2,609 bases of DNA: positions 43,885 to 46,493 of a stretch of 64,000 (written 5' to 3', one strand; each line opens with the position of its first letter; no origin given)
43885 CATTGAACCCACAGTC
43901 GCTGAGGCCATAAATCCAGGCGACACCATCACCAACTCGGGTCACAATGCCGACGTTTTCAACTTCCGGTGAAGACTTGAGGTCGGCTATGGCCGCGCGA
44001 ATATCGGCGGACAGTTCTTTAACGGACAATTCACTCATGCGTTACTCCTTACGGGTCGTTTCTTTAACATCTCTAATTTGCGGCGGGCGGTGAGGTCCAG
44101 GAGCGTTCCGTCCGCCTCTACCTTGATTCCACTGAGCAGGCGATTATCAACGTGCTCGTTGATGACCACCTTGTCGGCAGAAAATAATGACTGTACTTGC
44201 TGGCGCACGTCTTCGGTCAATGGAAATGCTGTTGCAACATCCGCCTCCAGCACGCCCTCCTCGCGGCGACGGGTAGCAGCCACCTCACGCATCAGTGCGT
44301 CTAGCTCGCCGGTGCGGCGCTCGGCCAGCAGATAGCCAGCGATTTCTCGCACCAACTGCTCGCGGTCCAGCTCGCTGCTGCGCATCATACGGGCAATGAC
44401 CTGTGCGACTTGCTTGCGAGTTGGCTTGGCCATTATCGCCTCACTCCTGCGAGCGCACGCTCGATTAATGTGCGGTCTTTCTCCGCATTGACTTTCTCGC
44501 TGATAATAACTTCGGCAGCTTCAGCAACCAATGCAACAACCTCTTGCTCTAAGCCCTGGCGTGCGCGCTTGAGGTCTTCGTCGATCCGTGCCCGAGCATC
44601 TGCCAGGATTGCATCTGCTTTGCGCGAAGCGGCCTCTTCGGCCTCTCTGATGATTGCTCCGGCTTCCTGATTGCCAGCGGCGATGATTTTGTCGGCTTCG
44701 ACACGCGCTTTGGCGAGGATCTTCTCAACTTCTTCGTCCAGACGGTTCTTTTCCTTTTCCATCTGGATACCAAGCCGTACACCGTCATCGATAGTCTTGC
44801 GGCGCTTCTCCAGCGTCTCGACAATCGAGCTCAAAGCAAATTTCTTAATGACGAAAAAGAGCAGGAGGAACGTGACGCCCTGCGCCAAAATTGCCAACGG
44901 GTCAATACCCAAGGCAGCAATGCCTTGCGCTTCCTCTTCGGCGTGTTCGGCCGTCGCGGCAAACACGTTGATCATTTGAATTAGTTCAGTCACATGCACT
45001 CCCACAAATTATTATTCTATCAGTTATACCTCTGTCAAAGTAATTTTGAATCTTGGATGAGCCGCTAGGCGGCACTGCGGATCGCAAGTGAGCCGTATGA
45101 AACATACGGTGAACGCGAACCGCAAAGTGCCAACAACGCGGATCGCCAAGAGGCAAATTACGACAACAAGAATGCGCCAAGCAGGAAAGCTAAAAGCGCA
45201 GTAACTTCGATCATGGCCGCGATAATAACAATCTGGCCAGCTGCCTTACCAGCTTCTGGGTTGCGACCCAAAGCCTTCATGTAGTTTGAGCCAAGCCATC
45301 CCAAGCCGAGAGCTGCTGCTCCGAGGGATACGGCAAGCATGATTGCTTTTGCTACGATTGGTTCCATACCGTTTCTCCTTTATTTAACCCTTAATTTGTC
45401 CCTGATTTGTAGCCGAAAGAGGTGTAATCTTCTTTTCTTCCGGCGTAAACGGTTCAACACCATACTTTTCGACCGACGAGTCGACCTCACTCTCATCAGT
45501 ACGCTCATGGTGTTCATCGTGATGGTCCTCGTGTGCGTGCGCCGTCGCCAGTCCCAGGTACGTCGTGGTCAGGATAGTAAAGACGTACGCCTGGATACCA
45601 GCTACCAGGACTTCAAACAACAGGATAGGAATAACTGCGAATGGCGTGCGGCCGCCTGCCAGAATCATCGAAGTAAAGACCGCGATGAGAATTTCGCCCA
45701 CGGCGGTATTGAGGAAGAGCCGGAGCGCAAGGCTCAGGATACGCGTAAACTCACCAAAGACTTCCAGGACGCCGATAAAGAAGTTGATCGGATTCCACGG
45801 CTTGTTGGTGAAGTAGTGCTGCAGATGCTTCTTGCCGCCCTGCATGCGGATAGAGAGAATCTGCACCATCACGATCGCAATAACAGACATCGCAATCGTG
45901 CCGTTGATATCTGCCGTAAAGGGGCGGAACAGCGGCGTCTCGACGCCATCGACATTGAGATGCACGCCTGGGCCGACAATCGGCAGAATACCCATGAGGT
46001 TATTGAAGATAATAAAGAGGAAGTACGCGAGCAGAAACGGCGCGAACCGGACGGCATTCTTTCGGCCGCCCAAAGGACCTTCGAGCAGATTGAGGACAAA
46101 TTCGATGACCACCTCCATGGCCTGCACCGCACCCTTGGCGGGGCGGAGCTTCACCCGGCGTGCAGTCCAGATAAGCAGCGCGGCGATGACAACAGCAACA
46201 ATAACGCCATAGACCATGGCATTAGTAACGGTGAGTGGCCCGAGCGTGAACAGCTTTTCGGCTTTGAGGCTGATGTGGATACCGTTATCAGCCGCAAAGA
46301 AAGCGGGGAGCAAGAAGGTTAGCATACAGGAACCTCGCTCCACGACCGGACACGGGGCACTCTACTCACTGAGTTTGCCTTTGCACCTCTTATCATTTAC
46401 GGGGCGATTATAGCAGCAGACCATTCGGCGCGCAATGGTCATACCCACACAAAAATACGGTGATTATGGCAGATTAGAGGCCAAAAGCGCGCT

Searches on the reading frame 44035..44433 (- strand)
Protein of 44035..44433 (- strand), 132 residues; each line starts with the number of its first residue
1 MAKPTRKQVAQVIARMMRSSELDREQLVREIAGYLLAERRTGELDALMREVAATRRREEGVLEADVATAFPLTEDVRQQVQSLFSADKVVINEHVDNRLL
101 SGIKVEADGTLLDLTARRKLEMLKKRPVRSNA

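Call 4: search_protein_families(library=pfam, proteins=[window:44035-44433:-], max_evalue=1)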
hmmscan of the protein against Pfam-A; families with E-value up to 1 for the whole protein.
window:44035-44433:- (132 aa): 4 families
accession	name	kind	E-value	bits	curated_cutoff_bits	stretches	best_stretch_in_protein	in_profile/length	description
PF00213.23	OSCP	-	1.6e-15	58.1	22.3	1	6-125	50-170/172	ATP synthase delta (OSCP) subunit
PF12488.13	DUF3704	-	0.071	13.5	21.9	1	33-48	9-24/27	Protein of unknown function (DUF3704)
PF00298.24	Ribosomal_L11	-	0.17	12.7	21.4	0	28-56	35-63/69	Ribosomal protein L11, RNA binding domain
PF12568.14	PanZ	-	0.22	11.5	22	1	76-127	26-77/128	Acetyltransferase (GNAT) domain, PanZ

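Call 6: search_protein_families(library=ncbifam, proteins=[window:44035-44433:-], max_evalue=1)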
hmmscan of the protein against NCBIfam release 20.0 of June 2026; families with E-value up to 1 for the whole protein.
window:44035-44433:- (132 aa): 12 families
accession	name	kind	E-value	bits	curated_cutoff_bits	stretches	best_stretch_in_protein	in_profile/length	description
NF004403.0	PRK05758.2-4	equivalog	8.4e-11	42.3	148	1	34-126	79-175/180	F0F1 ATP synthase subunit delta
TIGR01145.1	ATP_synt_delta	equivalog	2.1e-10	41.2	57.5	1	26-125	67-170/172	ATP synthase F1 subunit delta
NF004402.0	PRK05758.2-2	equivalog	1e-09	38.6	115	1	6-125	55-175/179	F0F1 ATP synthase subunit delta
NF004406.0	PRK05758.3-2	equivalog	2.9e-07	30.5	172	1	20-125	72-180/186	F0F1 ATP synthase subunit delta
NF004401.0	PRK05758.2-1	equivalog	3.9e-07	30.4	116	1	27-125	73-175/178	F0F1 ATP synthase subunit delta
NF009967.0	PRK13430.1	equivalog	2e-06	27.3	200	1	31-126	170-268/271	F0F1 ATP synthase subunit delta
NF004404.0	PRK05758.2-5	equivalog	8.6e-06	25.9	221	1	38-124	83-172/177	F0F1 ATP synthase subunit delta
NF009975.0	PRK13436.1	equivalog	4.7e-05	23.5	129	1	66-126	113-176/180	F0F1 ATP synthase subunit delta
NF009976.0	PRK13441.1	equivalog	5.1e-05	23.1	153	1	10-125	56-174/182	F0F1 ATP synthase subunit delta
TIGR03321.1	alt_F1F0_F0_B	exception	0.0012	18.6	224.7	1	22-125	140-243/246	alternate F1F0 ATPase, F0 subunit B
NF009964.0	PRK13429.1-3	equivalog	0.0068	16.3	154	1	24-125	70-174/180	F0F1 ATP synthase subunit delta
NF004399.0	PRK05758.1-1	equivalog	0.013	15.4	160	1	78-131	126-179/179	F0F1 ATP synthase subunit delta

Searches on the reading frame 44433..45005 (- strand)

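Call 4: search_protein_families(library=pfam, proteins=[window:44433-45005:-], max_evalue=1)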
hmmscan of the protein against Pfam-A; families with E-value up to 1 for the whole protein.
window:44433-45005:- (190 aa): 8 families
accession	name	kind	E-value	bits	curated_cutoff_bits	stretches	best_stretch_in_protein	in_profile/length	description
PF00430.23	ATP-synt_B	-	1.9e-18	67.3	28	1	39-168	2-131/132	ATP synthase B/B' CF(0)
PF06188.17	HrpE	-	0.0041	17.5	23.5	1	93-183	32-122/191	HrpE/YscL/FliH and V-type ATPase subunit E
PF10669.14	Phage_Gp23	-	0.01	16.6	29.3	1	50-116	17-81/120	Protein gp23 (Bacteriophage A118)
PF18378.7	Nup188_C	-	0.011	15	25.4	1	7-134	235-356/371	Nuclear pore protein NUP188 C-terminal domain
PF02108.21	FliH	-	0.037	14.4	24.1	1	134-178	7-51/128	Flagellar assembly protein FliH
PF20000.4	fvmX2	-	0.048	13.6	27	1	87-163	149-222/261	FtsH ternary system domain X2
PF03938.19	OmpH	-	0.26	11.9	32.4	1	78-171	20-111/141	Outer membrane protein (OmpH-like)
PF08439.15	Peptidase_M3_N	-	0.45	11.2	25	0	83-101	32-50/70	Oligopeptidase F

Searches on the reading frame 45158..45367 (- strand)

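Call 101: search_protein_families(library=pfam, proteins=[window:45158-45367:-], max_evalue=0.001)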
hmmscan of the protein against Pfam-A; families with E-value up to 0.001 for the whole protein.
window:45158-45367:- (69 aa): 1 family
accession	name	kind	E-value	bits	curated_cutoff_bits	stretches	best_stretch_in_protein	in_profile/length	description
PF00137.26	ATP-synt_C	-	4.1e-07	30.6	24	1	8-65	4-58/60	ATP synthase subunit C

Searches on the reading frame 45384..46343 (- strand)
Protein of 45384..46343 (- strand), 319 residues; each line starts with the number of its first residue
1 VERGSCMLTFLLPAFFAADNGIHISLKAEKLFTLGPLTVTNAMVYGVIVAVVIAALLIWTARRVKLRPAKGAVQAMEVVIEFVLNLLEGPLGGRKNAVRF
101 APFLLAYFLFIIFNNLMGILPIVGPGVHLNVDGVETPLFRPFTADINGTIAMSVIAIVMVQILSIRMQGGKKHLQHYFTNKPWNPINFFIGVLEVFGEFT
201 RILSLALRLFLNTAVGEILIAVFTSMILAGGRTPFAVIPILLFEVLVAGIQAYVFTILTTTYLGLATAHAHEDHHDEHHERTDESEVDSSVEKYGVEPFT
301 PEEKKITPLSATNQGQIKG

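Call 101: search_protein_families(library=pfam, proteins=[window:45384-46343:-], max_evalue=0.001)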
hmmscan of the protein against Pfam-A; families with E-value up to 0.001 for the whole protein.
window:45384-46343:- (319 aa): 1 family
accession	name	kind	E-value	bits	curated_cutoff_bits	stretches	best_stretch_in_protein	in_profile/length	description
PF00119.25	ATP-synt_A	-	2.5e-43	148.9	33.9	1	43-263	1-216/217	ATP synthase A chain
